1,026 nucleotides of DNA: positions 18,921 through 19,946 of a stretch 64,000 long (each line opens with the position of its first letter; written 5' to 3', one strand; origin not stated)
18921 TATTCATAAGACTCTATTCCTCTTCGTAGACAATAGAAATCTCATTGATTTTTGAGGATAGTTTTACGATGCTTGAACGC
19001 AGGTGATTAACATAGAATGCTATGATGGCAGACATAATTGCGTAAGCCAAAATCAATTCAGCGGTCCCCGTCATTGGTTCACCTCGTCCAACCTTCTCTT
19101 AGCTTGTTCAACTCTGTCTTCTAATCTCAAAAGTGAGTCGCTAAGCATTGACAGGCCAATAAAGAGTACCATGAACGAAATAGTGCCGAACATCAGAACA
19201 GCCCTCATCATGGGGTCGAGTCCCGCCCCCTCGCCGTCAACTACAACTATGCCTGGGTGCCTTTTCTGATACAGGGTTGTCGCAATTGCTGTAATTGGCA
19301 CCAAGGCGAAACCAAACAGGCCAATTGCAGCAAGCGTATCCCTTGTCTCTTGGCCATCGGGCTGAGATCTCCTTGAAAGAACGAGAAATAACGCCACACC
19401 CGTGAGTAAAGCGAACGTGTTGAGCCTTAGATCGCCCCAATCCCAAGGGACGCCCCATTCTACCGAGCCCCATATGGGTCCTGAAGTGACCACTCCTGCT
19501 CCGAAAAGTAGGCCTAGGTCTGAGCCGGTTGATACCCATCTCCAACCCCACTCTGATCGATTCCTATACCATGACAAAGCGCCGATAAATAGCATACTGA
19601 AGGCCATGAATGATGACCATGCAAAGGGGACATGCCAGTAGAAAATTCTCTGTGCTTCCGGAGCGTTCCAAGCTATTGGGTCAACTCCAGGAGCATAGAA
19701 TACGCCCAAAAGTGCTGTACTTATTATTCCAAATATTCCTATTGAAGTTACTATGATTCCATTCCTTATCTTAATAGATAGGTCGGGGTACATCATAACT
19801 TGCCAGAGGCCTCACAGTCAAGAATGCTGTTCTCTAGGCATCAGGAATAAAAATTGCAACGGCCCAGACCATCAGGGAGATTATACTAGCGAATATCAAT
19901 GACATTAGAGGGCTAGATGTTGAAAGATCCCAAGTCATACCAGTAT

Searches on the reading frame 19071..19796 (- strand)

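Call 37: search_protein_families(library=ncbifam, proteins=[window:19071-19796:-], max_evalue=1e-8)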
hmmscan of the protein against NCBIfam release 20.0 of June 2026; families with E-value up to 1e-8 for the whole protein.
window:19071-19796:- (241 aa): 1 family
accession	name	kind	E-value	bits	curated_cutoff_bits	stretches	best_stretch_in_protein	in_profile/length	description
TIGR01191.1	ccmC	subfamily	3.8e-15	56.3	186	1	45-219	6-179/184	heme ABC transporter permease CcmC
